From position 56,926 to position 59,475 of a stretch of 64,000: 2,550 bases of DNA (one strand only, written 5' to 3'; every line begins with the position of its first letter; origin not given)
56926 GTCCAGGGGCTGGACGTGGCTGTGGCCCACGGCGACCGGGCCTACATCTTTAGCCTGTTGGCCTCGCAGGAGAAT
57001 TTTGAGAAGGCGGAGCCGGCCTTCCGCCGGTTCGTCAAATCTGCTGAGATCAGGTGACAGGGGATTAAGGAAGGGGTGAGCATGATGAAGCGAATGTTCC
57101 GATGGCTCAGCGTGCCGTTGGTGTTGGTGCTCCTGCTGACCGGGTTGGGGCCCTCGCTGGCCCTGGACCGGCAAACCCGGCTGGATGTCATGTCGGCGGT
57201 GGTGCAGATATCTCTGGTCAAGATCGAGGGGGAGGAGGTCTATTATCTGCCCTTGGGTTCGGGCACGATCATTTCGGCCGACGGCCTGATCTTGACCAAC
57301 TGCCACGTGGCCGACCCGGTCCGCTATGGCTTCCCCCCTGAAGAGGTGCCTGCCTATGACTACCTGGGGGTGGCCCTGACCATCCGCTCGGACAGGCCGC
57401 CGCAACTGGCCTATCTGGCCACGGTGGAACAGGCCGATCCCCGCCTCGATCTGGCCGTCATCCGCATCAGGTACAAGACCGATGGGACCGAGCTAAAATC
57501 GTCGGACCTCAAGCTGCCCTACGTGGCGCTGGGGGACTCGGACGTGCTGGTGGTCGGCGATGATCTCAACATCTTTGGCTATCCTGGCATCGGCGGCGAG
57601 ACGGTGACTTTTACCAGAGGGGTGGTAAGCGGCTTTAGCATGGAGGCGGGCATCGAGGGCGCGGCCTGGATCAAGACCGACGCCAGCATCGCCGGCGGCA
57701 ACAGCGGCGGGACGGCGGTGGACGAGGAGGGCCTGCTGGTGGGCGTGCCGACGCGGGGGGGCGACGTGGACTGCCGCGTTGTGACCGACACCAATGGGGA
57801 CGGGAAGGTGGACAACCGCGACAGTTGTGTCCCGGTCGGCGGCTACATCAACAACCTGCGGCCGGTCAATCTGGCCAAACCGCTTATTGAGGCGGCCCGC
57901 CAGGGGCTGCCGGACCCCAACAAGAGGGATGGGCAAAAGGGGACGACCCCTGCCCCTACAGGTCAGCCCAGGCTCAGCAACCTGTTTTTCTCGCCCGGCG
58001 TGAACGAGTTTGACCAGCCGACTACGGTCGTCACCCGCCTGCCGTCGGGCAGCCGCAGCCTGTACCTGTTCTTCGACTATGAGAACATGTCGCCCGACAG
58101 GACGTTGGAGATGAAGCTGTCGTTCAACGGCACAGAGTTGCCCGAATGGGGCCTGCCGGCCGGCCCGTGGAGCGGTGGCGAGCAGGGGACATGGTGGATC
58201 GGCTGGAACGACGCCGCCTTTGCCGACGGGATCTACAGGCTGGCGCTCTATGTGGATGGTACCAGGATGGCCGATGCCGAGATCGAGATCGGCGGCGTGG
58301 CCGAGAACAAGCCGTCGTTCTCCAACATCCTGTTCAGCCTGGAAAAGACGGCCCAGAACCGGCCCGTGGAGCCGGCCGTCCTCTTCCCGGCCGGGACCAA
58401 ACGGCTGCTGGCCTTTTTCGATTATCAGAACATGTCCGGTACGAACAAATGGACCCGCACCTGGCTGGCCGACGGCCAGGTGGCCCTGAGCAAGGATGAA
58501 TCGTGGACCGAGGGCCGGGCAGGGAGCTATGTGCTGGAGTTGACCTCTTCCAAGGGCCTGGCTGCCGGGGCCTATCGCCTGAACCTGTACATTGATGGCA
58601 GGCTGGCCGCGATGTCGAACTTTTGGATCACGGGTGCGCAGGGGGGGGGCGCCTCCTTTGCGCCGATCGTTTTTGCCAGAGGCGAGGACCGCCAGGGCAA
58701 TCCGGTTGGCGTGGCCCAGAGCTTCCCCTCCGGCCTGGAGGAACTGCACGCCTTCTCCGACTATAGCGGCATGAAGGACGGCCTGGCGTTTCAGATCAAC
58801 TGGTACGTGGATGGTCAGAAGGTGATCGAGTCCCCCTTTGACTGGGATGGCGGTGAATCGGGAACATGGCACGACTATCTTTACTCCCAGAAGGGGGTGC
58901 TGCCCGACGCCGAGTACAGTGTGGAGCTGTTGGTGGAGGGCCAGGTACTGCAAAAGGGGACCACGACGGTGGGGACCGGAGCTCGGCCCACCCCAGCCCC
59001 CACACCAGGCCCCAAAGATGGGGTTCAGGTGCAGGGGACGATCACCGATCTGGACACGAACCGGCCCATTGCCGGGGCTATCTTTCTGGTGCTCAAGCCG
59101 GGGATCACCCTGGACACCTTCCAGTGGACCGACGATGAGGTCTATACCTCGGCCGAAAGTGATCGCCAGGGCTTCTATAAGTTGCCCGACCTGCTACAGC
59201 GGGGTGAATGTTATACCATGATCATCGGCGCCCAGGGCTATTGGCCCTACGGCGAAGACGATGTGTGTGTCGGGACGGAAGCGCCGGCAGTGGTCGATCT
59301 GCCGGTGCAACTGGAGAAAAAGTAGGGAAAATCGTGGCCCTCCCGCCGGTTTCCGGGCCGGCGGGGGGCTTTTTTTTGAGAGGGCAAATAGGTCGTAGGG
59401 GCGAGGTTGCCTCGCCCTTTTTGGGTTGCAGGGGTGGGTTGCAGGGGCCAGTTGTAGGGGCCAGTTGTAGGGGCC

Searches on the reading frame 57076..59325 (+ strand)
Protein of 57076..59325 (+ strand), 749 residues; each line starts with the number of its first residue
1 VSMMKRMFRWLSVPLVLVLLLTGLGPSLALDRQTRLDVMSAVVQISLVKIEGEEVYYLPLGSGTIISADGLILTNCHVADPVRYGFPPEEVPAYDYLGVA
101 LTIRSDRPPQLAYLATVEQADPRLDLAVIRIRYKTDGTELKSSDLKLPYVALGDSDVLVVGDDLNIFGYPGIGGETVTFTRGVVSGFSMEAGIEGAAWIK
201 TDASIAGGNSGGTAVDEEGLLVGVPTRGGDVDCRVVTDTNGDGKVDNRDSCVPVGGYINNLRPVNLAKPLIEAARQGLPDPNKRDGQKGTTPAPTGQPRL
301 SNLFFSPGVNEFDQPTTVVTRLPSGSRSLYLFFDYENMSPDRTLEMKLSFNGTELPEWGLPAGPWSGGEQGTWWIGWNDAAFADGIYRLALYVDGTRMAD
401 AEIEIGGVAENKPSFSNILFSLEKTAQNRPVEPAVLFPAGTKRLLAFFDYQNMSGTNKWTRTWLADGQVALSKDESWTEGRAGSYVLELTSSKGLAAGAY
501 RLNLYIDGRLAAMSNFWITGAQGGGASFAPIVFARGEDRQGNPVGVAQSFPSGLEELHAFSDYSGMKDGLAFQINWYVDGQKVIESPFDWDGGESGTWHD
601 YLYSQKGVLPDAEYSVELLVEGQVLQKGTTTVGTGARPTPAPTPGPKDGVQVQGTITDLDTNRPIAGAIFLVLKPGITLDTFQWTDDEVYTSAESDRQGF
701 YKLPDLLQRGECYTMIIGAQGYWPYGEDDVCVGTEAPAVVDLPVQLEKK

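Call 3: search_protein_families(library=pfam, proteins=[window:57076-59325:+], max_evalue=0.01)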
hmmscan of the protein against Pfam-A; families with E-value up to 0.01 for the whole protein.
window:57076-59325:+ (749 aa): 4 families
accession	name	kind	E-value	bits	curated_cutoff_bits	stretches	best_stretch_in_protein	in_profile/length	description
PF13365.12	Trypsin_2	-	3e-24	86.8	27.6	1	61-224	1-144/144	Trypsin-like peptidase domain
PF13620.12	CarboxypepD_reg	-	9.5e-05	23.1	32.3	1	651-742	1-79/82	Carboxypeptidase regulatory-like domain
PF10459.15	Peptidase_S46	-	0.00012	21.3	22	0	57-79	45-67/698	Peptidase S46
PF00089.32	Trypsin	-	0.0012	19.1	20.6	1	62-228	28-198/220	Trypsin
